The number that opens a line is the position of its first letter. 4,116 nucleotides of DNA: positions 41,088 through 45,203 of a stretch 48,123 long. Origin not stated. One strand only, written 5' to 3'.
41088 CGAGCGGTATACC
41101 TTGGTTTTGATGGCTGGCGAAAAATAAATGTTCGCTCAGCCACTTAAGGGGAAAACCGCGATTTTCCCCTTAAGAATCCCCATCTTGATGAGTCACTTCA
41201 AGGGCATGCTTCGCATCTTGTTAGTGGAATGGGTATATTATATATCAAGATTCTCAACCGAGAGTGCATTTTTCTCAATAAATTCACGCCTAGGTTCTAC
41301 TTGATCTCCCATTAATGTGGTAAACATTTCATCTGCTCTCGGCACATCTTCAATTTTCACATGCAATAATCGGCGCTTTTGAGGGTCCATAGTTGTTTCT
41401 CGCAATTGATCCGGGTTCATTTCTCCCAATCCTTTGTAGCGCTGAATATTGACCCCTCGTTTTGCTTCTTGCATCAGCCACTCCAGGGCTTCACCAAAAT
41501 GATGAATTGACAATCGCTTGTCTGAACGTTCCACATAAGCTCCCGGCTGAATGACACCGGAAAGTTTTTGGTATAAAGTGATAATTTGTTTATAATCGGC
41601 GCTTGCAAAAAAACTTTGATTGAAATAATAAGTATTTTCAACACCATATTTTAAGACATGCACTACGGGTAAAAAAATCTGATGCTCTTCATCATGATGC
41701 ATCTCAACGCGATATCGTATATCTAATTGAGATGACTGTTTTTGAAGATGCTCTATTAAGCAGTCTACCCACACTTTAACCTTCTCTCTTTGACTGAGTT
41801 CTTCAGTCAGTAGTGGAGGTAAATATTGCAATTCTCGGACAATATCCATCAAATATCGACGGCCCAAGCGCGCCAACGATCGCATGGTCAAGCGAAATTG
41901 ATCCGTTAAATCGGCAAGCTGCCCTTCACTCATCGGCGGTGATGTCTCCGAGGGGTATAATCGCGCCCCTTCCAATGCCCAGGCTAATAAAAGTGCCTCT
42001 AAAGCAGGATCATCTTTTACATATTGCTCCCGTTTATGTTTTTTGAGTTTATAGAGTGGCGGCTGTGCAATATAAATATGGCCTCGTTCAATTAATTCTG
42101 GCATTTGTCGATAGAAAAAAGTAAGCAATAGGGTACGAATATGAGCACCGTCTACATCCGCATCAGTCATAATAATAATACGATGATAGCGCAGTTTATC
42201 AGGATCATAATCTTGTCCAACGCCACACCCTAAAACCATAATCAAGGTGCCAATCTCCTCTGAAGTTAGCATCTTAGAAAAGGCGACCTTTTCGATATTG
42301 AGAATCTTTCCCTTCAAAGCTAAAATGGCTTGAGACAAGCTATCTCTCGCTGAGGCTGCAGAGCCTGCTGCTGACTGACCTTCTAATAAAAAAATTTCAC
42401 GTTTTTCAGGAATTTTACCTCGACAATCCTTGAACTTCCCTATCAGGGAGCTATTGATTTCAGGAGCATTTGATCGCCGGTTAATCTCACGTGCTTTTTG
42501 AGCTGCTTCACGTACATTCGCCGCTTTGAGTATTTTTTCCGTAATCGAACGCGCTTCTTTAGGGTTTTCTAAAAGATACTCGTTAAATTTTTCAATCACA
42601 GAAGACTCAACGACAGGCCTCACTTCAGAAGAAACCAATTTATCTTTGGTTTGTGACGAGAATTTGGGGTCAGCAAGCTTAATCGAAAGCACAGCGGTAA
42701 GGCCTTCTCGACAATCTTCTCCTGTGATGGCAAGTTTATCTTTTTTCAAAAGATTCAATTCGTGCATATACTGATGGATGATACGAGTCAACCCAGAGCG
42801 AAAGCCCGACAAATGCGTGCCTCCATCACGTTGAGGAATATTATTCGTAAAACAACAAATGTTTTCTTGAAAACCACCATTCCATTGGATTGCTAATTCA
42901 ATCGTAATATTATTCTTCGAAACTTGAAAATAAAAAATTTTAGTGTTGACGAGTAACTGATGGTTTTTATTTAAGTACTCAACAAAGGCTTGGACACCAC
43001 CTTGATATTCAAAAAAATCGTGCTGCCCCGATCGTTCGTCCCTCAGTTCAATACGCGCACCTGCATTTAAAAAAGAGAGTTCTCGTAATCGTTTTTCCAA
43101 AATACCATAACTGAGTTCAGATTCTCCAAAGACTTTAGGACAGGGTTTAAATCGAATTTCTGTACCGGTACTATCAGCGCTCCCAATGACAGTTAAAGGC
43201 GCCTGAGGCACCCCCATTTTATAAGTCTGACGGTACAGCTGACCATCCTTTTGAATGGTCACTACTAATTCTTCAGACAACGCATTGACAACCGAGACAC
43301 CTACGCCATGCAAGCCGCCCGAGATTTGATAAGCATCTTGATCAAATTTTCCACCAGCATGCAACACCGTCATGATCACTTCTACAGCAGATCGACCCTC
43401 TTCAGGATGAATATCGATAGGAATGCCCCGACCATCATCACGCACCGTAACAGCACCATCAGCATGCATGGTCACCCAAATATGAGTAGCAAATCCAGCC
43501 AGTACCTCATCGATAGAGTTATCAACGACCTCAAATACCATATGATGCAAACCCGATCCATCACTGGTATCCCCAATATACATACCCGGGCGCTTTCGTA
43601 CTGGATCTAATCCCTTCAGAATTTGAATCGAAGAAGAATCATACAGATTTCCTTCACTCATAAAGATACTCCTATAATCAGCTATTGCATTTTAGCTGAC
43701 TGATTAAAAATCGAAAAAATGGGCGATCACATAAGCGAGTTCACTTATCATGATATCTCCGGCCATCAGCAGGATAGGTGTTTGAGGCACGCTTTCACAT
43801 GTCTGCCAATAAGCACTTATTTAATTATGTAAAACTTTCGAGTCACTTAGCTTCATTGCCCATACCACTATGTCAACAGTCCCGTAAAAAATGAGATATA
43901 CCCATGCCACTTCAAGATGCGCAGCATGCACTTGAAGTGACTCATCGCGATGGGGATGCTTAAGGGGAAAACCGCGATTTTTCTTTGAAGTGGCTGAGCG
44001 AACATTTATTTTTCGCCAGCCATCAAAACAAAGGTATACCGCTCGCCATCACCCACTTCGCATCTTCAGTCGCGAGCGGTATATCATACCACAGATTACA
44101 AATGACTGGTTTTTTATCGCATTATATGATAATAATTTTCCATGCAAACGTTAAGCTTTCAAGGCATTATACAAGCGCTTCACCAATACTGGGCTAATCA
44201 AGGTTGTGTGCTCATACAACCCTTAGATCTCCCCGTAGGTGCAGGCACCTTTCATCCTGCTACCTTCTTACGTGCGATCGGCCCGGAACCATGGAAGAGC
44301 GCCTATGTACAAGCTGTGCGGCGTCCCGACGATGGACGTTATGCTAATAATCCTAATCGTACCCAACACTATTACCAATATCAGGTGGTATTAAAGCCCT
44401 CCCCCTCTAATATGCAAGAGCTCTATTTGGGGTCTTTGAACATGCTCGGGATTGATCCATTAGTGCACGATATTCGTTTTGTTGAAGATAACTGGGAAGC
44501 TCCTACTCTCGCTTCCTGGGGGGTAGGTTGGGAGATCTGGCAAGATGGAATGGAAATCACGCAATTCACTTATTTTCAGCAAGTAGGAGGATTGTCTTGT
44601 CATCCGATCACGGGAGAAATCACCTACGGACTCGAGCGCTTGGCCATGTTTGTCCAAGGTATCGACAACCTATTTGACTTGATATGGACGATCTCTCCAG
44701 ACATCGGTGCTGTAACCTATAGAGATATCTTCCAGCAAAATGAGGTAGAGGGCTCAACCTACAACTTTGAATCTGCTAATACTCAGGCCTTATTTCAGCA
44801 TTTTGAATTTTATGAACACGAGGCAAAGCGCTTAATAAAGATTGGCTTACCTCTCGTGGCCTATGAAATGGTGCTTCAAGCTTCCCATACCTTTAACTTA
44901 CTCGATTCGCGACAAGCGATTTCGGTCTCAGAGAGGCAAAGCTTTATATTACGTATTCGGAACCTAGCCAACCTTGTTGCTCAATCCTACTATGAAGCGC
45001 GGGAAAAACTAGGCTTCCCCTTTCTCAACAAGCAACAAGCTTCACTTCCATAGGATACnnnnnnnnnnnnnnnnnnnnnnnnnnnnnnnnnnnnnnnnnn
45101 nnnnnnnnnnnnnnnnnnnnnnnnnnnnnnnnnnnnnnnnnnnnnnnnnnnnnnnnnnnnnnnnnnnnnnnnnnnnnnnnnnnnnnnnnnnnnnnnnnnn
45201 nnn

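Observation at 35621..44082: Novel ~185-bp highly structured repeat present four times as two inverted pairs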

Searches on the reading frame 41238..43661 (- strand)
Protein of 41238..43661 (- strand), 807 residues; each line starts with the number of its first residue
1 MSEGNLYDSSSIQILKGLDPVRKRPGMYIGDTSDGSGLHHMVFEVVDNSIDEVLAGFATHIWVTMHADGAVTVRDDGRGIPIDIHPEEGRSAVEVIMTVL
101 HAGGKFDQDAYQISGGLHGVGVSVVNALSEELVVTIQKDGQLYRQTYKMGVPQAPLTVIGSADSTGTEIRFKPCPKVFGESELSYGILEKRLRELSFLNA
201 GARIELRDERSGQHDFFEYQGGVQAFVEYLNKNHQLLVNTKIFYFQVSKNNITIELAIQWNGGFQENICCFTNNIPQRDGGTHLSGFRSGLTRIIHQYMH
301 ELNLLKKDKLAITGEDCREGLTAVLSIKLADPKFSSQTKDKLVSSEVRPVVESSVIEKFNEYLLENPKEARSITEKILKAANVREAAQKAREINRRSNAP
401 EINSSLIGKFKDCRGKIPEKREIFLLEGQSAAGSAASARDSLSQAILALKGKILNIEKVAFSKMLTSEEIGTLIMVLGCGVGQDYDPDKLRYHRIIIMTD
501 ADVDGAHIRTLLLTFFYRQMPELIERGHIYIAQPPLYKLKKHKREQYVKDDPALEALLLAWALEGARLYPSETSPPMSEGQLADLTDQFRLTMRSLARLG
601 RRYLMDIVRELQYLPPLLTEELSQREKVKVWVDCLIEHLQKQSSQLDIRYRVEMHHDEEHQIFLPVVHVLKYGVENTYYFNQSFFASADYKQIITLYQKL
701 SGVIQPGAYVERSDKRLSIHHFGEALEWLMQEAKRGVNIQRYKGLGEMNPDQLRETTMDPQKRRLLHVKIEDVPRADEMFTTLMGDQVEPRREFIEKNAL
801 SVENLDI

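Call 7: search_protein_families(library=pfam, proteins=[window:41238-43661:-])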
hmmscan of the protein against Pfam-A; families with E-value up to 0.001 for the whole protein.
window:41238-43661:- (807 aa): 6 families
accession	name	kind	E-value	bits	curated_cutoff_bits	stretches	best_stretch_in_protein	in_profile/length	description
PF00204.31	DNA_gyraseB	-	3.3e-55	186.7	27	1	222-392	1-172/173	DNA gyrase B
PF18053.6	GyrB_insert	-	9.5e-46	156.2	26.1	1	566-733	1-167/167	DNA gyrase B subunit insert domain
PF00986.26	DNA_gyraseB_C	-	6.1e-31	106.8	29.8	1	735-796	2-63/63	DNA gyrase B subunit, carboxyl terminus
PF01751.28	Toprim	-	1.3e-17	64.1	23.1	1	422-533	1-95/96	Toprim domain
PF02518.31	HATPase_c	-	1.7e-17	64.3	26.4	1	34-172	2-106/111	Histidine kinase-, DNA gyrase B-, and HSP90-like ATPase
PF21249.2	GyrB_hook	-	2.7e-07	30.5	23.7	1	535-562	1-28/29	GyrB, hook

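Call 17: find_homologous_proteins(query=window:41238-43661:-, max_evalue=1e-100)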
Query window:41238-43661:- (807 aa): 8000 proteins with E <= 1e-100 among 8000 candidates; the best 120 are listed.
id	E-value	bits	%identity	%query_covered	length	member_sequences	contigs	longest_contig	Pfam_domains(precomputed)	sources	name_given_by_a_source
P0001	0.0e+0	1828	100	100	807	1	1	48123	PF18053.7,PF00986.27,PF21249.3,PF02518.32,PF01751.29,PF00204.32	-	-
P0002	0.0e+0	1173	64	99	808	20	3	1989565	PF18053.7,PF00986.27,PF21249.3,PF02518.32,PF01751.29,PF00204.32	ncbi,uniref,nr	ncbi:DNA topoisomerase (ATP-hydrolyzing) subunit B [Coxiella burnetii]|uniref:DNA topoisomerase (ATP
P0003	0.0e+0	1170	64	99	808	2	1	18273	PF18053.7,PF00986.27,PF21249.3,PF02518.32,PF01751.29,PF00204.32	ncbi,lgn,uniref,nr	ncbi:DNA topoisomerase (ATP-hydrolyzing) subunit B [Coxiella endosymbiont of Ornithodoros maritimus]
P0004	0.0e+0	1164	64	99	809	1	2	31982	PF18053.7,PF00986.27,PF21249.3,PF02518.32,PF01751.29,PF00204.32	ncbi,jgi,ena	jgi:DNA gyrase subunit B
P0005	0.0e+0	1158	64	99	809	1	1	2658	PF18053.7,PF00986.27,PF21249.3,PF02518.32,PF01751.29,PF00204.32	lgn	-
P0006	0.0e+0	1152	64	99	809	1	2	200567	PF18053.7,PF00986.27,PF21249.3,PF02518.32,PF01751.29,PF00204.32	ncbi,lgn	-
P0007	0.0e+0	1149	63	99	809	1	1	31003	PF18053.7,PF00986.27,PF21249.3,PF02518.32,PF01751.29,PF00204.32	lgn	-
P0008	0.0e+0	1148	63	99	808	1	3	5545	PF18053.7,PF00986.27,PF21249.3,PF02518.32,PF01751.29,PF00204.32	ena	-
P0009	0.0e+0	1146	63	99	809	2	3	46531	PF18053.7,PF00986.27,PF21249.3,PF02518.32,PF01751.29,PF00204.32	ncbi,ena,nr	ncbi:MAG: DNA gyrase subunit B [Gammaproteobacteria bacterium RIFCSPHIGHO2_12_FULL_41_15]|nr:MAG: DN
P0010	0.0e+0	1145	62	99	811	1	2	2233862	PF18053.7,PF00986.27,PF21249.3,PF02518.32,PF01751.29,PF00204.32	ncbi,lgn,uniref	ncbi:DNA topoisomerase (ATP-hydrolyzing) subunit B [Candidiatus Paracoxiella cheracis]|uniref:DNA to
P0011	0.0e+0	1141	63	100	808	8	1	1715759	PF18053.7,PF00986.27,PF21249.3,PF02518.32,PF01751.29,PF00204.32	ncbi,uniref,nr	ncbi:DNA topoisomerase (ATP-hydrolyzing) subunit B [Candidatus Coxiella mudrowiae]|uniref:DNA topois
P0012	0.0e+0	1140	63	99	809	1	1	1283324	PF18053.7,PF00986.27,PF21249.3,PF02518.32,PF01751.29,PF00204.32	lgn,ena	-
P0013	0.0e+0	1138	63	100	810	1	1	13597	PF18053.7,PF00986.27,PF21249.3,PF02518.32,PF01751.29,PF00204.32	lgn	-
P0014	0.0e+0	1134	63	99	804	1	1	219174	PF18053.7,PF00986.27,PF21249.3,PF02518.32,PF01751.29,PF00204.32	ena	-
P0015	0.0e+0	1133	62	99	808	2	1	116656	PF18053.7,PF00986.27,PF21249.3,PF02518.32,PF01751.29,PF00204.32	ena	-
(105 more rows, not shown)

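Call 29: find_encoding_contigs(protein=P0002, flank=10000, max_places=1)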
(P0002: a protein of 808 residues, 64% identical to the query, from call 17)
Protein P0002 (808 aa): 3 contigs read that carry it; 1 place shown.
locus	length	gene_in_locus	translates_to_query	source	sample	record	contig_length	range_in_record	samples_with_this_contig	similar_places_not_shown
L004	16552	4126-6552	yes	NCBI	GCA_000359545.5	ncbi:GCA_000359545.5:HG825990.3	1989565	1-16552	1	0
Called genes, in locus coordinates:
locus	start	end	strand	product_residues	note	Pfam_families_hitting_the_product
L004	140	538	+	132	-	PF11638:DnaA_N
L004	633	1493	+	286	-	PF00308:Bac_DnaA, PF08299:Bac_DnaA_C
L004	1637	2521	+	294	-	PF00712:DNA_pol3_beta, PF02767:DNA_pol3_beta_2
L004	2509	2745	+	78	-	PF02768:DNA_pol3_beta_3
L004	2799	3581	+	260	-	PF02463:SMC_N (weak), PF13476:AAA_23 (weak)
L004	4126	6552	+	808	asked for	PF02518:HATPase_c, PF00204:DNA_gyraseB, PF01751:Toprim, PF21249:GyrB_hook, PF18053:GyrB_insert, PF00986:DNA_gyraseB_C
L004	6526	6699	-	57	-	-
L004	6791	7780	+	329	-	PF01548:DEDD_Tnp_IS110, PF02371:Transposase_20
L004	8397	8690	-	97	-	PF04365:BrnT_toxin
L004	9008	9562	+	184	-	-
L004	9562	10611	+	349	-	PF02113:Peptidase_S13, PF13354:Beta-lactamase2 (faint)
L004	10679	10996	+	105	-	PF02113:Peptidase_S13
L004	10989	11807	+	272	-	PF08501:Shikimate_dh_N, PF01488:Shikimate_DH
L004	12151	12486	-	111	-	-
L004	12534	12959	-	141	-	-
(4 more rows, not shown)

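Call 30: find_encoding_contigs(protein=P0004, flank=10000, max_places=2)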
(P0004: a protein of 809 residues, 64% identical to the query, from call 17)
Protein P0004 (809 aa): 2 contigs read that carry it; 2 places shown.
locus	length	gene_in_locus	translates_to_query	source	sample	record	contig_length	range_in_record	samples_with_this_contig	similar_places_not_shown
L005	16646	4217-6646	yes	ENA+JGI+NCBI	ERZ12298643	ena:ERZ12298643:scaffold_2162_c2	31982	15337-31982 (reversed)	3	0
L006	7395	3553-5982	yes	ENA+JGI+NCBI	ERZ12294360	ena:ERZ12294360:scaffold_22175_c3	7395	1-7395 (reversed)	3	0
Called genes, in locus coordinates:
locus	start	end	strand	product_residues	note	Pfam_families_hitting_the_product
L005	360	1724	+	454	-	PF11638:DnaA_N, PF00308:Bac_DnaA, PF00004:AAA (faint), PF08299:Bac_DnaA_C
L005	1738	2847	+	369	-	PF00712:DNA_pol3_beta, PF02767:DNA_pol3_beta_2, PF02768:DNA_pol3_beta_3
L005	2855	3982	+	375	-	PF02463:SMC_N, PF13175:AAA_15, PF13476:AAA_23, PF13304:AAA_21 (weak)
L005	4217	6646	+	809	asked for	PF02518:HATPase_c, PF00204:DNA_gyraseB, PF01751:Toprim, PF21249:GyrB_hook, PF18053:GyrB_insert, PF00986:DNA_gyraseB_C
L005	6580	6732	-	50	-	-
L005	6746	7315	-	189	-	PF03602:Cons_hypoth95, PF05175:MTS (weak), PF13847:Methyltransf_31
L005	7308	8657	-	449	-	PF00675:Peptidase_M16, PF05193:Peptidase_M16_C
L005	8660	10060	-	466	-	PF00675:Peptidase_M16, PF05193:Peptidase_M16_C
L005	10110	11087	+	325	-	PF13401:AAA_22 (faint), PF02881:SRP54_N, PF13671:AAA_33 (faint), PF06414:Zeta_toxin (weak), PF00448:SRP54, PF13604:AAA_30 (weak)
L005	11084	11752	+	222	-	PF00005:ABC_tran, PF13304:AAA_21 (faint)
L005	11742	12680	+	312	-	PF18075:FtsX_ECD, PF02687:FtsX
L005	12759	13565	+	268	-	PF05721:PhyH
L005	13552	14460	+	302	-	PF05711:TylF (weak)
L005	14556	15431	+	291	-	PF00140:Sigma70_r1_2, PF04542:Sigma70_r2, PF04545:Sigma70_r4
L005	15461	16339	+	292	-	PF13098:Thioredoxin_2 (faint), PF18312:ScsC_N, PF13462:Thioredoxin_4, PF13743:Thioredoxin_5 (weak), PF01323:DSBA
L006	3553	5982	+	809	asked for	PF02518:HATPase_c, PF00204:DNA_gyraseB, PF01751:Toprim, PF21249:GyrB_hook, PF18053:GyrB_insert, PF00986:DNA_gyraseB_C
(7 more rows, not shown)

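Call 31: find_encoding_contigs(protein=P0006, flank=10000, max_places=1)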
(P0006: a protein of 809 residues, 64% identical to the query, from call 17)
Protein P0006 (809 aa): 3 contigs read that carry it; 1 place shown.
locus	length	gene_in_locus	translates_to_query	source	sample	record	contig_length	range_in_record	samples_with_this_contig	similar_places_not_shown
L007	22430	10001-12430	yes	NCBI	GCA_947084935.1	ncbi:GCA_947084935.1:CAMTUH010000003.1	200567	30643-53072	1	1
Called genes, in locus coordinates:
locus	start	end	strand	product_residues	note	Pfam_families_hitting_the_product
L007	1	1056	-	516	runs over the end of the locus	PF01293:PEPCK_ATP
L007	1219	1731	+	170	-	PF02622:DUF179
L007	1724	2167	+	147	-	PF03652:RuvX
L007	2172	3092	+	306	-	PF02729:OTCace_N, PF00185:OTCace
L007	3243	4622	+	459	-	PF11638:DnaA_N, PF00308:Bac_DnaA, PF00004:AAA (weak), PF08299:Bac_DnaA_C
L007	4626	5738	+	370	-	PF00712:DNA_pol3_beta, PF02767:DNA_pol3_beta_2, PF02768:DNA_pol3_beta_3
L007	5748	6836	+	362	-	PF02463:SMC_N, PF13175:AAA_15 (weak), PF13476:AAA_23, PF13304:AAA_21 (faint)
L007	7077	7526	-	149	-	-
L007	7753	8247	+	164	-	-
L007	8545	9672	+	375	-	PF02661:Fic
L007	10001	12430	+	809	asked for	PF02518:HATPase_c, PF00204:DNA_gyraseB, PF01751:Toprim, PF21249:GyrB_hook, PF18053:GyrB_insert, PF00986:DNA_gyraseB_C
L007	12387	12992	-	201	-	PF03602:Cons_hypoth95, PF05175:MTS (weak), PF13847:Methyltransf_31, PF13649:Methyltransf_25 (weak)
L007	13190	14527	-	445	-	PF00675:Peptidase_M16, PF05193:Peptidase_M16_C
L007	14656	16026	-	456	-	PF00675:Peptidase_M16, PF05193:Peptidase_M16_C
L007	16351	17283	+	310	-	PF02881:SRP54_N, PF00448:SRP54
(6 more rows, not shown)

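Call 97: find_encoding_contigs(protein=window:41238-43661:-, flank=10000, max_places=10)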
Protein window:41238-43661:- (807 aa): 1 contig read that carries it; 1 place shown.
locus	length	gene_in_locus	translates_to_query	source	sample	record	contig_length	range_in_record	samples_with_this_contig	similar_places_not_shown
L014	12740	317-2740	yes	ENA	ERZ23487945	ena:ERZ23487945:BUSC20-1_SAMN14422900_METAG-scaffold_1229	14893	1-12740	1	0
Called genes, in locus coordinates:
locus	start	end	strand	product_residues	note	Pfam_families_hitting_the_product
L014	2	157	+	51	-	?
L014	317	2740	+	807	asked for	PF02518:HATPase_c, PF00204:DNA_gyraseB, PF01751:Toprim, PF21249:GyrB_hook (weak), PF18053:GyrB_insert, PF00986:DNA_gyraseB_C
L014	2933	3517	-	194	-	PF13580:SIS_2 (weak)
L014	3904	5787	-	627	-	-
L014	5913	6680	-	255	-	-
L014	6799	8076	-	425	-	-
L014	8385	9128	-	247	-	PF00923:TAL_FSA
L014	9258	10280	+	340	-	PF04321:RmlD_sub_bind, PF05368:NmrA, PF01073:3Beta_HSD, PF01370:Epimerase, PF13460:NAD_binding_10, PF16363:GDP_Man_Dehyd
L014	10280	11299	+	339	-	PF01073:3Beta_HSD, PF01370:Epimerase, PF02719:Polysacc_synt_2, PF04321:RmlD_sub_bind (faint), PF16363:GDP_Man_Dehyd, PF07993:NAD_binding_4 (weak)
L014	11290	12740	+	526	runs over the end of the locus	PF01467:CTP_transf_like, PF00294:PfkB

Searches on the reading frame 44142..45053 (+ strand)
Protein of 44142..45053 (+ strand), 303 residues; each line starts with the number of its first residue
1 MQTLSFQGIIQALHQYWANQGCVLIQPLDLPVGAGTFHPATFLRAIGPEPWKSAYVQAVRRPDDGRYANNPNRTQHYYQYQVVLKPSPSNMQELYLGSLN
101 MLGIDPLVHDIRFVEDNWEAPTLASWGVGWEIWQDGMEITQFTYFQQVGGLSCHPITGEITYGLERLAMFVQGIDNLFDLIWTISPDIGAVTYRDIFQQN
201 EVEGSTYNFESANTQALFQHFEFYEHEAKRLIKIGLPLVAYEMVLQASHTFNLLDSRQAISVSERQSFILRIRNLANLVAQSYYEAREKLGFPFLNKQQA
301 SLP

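Call 7: search_protein_families(library=pfam, proteins=[window:44142-45053:+])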
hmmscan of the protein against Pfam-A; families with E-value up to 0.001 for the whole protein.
window:44142-45053:+ (303 aa): 1 family
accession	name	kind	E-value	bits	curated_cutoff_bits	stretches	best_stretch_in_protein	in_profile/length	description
PF02091.20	tRNA-synt_2e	-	1.7e-138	460.9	27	1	6-288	1-278/278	Glycyl-tRNA synthetase alpha subunit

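Call 16: find_encoding_contigs(protein=window:44142-45053:+, flank=10000, max_places=10)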
Protein window:44142-45053:+ (303 aa): no gene with exactly this product is on record in the collection.
